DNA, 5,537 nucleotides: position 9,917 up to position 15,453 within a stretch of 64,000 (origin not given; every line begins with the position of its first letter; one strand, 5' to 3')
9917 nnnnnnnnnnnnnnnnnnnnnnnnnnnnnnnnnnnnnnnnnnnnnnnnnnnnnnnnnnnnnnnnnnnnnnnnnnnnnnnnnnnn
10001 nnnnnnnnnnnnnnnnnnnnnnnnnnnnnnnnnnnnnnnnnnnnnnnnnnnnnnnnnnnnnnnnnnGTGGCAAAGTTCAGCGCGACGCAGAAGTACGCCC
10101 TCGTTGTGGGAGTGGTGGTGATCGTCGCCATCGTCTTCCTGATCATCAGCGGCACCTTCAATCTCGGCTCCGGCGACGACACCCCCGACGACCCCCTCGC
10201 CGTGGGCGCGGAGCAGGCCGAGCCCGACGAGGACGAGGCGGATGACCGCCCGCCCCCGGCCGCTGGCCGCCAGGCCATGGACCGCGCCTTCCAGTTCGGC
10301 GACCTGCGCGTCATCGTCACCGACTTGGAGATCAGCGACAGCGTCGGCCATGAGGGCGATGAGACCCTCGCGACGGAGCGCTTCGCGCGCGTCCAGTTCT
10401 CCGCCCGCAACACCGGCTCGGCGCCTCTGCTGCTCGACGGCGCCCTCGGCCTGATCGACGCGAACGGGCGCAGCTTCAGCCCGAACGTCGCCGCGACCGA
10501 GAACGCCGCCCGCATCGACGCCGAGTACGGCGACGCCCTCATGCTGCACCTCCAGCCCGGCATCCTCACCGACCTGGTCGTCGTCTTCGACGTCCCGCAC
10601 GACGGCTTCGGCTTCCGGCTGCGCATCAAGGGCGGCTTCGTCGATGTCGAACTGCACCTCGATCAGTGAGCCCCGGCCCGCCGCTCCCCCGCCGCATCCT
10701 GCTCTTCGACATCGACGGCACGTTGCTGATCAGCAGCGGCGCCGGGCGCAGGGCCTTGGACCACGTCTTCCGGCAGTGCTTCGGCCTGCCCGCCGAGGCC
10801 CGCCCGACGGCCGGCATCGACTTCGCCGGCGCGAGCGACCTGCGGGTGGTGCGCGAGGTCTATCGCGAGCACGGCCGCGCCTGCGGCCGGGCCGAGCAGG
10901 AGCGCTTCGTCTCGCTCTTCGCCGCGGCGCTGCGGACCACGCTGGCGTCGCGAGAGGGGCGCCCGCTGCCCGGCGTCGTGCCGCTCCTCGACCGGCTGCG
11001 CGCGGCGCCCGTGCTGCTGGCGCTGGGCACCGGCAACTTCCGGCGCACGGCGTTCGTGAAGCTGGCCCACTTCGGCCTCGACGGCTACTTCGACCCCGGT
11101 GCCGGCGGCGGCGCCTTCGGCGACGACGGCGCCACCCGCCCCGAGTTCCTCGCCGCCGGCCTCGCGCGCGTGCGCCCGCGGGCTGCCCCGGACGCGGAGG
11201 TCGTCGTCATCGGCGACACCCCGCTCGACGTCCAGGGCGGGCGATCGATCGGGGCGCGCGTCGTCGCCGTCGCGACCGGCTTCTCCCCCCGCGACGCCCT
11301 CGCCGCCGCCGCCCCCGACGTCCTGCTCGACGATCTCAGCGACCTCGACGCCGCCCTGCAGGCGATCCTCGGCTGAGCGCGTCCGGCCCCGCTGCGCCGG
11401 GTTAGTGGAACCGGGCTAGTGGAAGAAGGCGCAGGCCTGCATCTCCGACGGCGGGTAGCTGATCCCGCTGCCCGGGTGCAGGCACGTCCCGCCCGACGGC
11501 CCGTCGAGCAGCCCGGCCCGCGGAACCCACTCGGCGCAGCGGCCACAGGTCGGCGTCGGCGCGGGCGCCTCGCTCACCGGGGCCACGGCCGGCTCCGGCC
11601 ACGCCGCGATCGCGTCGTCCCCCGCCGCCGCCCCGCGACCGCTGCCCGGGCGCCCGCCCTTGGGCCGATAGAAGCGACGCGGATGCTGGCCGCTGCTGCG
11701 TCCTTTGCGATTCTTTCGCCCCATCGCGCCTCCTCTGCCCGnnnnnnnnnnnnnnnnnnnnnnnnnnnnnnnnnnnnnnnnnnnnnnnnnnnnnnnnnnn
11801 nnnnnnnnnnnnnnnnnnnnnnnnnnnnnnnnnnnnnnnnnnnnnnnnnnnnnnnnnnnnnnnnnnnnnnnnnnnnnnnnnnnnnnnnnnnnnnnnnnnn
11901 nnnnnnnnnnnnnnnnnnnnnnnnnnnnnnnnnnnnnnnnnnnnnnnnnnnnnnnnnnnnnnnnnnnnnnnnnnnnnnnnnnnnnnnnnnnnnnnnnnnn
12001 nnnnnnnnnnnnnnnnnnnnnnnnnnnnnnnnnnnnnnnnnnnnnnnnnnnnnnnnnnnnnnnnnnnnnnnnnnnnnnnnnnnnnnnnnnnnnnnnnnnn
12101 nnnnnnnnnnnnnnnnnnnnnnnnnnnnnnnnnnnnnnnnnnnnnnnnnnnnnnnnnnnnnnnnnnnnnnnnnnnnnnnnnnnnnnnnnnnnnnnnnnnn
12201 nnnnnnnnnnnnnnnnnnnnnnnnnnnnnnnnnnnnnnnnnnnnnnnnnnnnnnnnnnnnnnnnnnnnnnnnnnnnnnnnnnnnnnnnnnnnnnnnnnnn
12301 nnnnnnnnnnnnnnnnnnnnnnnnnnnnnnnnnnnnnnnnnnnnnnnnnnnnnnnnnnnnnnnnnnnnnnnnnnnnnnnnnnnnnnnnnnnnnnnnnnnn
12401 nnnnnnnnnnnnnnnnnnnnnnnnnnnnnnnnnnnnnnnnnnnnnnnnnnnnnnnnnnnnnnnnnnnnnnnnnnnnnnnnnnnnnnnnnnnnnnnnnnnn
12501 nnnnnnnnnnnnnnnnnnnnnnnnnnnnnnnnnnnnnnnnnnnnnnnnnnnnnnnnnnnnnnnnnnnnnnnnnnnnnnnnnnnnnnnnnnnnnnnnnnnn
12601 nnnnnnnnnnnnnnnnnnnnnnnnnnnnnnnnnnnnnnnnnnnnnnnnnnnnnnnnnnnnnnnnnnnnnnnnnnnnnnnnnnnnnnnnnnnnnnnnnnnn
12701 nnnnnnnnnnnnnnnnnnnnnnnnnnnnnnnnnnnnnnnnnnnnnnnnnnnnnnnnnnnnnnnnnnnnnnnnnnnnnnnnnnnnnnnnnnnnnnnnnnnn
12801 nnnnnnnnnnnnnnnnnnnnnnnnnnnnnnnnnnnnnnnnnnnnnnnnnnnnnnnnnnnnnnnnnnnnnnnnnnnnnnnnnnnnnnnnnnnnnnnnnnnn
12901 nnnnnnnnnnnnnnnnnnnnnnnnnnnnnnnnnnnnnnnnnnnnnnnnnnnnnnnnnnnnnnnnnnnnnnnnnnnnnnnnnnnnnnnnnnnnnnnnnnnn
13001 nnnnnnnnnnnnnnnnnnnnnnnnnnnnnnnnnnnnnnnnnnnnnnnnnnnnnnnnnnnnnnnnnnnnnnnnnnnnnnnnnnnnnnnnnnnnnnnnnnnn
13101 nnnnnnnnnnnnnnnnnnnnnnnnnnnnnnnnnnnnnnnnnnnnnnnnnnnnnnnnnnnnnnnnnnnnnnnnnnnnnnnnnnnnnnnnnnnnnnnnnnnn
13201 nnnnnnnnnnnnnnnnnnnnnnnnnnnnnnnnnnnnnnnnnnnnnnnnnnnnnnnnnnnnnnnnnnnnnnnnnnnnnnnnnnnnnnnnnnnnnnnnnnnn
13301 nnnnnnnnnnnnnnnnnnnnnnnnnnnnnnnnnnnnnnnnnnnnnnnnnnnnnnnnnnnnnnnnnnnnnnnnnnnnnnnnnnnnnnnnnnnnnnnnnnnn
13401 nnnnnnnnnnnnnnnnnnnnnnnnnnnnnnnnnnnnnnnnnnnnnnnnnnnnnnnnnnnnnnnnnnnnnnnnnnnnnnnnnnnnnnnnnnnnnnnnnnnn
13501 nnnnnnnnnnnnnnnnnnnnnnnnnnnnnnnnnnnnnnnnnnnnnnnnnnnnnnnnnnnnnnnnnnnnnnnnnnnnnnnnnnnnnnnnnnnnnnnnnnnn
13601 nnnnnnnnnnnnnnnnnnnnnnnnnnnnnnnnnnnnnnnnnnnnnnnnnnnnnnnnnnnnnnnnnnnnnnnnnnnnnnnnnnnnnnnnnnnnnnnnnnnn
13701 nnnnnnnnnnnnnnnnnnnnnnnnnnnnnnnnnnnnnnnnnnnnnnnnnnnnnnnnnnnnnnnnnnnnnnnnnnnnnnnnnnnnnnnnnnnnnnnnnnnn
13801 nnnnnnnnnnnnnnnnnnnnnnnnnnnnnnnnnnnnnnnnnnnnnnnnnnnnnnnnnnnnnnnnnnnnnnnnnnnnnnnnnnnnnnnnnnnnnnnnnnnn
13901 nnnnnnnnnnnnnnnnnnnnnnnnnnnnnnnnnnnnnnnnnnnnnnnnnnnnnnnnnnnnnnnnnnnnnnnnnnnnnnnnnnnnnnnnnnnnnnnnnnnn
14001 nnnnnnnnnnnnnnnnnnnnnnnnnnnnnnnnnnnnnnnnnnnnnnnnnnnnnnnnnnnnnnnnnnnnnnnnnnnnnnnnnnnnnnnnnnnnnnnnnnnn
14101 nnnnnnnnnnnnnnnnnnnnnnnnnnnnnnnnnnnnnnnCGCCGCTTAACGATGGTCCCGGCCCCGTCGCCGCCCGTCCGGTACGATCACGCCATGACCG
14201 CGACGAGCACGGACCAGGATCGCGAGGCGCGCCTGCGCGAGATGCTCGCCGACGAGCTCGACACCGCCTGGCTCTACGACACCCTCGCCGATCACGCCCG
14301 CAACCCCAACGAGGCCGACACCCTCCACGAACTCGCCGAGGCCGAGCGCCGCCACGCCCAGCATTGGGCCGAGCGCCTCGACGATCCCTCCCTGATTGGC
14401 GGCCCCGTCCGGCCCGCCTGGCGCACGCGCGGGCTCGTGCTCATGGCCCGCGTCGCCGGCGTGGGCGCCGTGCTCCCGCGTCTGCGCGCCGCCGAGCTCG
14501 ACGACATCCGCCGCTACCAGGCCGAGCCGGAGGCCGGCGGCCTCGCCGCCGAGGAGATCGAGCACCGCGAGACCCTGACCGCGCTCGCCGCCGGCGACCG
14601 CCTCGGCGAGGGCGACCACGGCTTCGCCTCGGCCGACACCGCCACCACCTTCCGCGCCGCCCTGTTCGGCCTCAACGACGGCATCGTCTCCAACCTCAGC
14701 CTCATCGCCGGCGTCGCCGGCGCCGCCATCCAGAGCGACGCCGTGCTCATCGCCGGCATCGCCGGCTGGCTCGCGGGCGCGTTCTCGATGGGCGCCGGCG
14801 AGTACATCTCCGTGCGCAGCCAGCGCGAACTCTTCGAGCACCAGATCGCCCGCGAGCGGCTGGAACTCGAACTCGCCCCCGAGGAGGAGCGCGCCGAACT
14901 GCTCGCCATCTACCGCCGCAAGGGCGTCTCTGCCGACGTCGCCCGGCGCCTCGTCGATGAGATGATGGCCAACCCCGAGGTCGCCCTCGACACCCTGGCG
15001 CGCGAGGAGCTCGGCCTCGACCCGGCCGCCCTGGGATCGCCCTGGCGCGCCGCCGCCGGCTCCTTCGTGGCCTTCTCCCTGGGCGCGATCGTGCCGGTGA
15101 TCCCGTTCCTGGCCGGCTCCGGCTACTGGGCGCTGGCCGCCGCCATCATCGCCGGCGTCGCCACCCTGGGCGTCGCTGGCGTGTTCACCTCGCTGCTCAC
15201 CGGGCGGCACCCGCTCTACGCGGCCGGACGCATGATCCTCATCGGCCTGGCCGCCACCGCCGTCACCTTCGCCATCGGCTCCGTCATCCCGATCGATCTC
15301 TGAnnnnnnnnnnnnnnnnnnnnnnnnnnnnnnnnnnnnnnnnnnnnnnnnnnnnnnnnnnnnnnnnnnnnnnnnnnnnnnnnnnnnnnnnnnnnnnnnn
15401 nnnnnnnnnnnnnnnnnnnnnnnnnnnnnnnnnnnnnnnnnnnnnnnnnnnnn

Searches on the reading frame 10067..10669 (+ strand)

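Call 57: search_protein_families(library=pfam, proteins=[window:10067-10669:+], max_evalue=0.0001)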
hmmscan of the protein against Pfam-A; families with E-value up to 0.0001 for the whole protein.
window:10067-10669:+ (200 aa): 1 family
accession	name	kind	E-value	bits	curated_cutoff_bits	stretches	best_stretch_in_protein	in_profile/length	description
PF11611.13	DUF4352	-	8e-07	29.8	25.9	1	72-190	4-115/122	Domain of unknown function (DUF4352)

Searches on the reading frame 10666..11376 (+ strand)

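Call 57: search_protein_families(library=pfam, proteins=[window:10666-11376:+], max_evalue=0.0001)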
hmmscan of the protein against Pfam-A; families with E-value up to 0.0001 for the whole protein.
window:10666-11376:+ (236 aa): 4 families
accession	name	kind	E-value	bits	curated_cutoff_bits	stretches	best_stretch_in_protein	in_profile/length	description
PF00702.32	Hydrolase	-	2.3e-15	58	26.4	1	11-196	3-191/191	haloacid dehalogenase-like hydrolase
PF13419.12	HAD_2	-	7e-12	46.3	23.8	1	12-202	1-178/178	Haloacid dehalogenase-like hydrolase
PF13242.12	Hydrolase_like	-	2.7e-11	43.6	22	1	159-227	7-75/75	HAD-hyrolase-like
PF12710.13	HAD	-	3e-11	44.5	27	1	13-190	2-186/189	haloacid dehalogenase-like hydrolase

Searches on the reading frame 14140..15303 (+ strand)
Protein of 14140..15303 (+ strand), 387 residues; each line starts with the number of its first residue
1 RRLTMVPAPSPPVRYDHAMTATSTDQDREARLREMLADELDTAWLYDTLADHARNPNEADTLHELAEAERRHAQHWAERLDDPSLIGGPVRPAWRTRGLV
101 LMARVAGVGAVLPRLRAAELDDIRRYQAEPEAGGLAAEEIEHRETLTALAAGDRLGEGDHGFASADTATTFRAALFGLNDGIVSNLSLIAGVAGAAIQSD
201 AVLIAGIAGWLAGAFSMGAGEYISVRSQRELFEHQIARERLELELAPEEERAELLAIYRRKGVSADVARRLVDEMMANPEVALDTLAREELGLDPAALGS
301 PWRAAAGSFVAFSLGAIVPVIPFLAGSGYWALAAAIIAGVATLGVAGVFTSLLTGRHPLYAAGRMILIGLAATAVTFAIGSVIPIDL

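Call 6: search_protein_families(library=pfam, proteins=[window:14140-15303:+], max_evalue=0.01)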
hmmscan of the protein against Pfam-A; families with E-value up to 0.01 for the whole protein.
window:14140-15303:+ (387 aa): 3 families
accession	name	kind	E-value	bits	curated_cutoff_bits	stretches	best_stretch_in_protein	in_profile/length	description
PF01988.24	VIT1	-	5.7e-65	219.6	28.1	1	171-381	1-214/214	VIT family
PF02915.23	Rubrerythrin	-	0.00021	22.1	22.8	1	36-80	7-53/137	Rubrerythrin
PF11460.13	DUF3007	-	0.005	17.5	25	0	194-251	33-89/96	Protein of unknown function (DUF3007)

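Call 72: search_protein_families(library=ncbifam, proteins=[window:14140-15303:+], max_evalue=0.00001)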
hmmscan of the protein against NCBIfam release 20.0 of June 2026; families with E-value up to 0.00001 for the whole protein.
window:14140-15303:+ (387 aa): 1 family
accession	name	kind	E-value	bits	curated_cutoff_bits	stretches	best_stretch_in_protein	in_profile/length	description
TIGR00267.1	TIGR00267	hypoth_equivalog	2.1e-06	27.5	156.95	0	313-381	100-168/171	TIGR00267 family protein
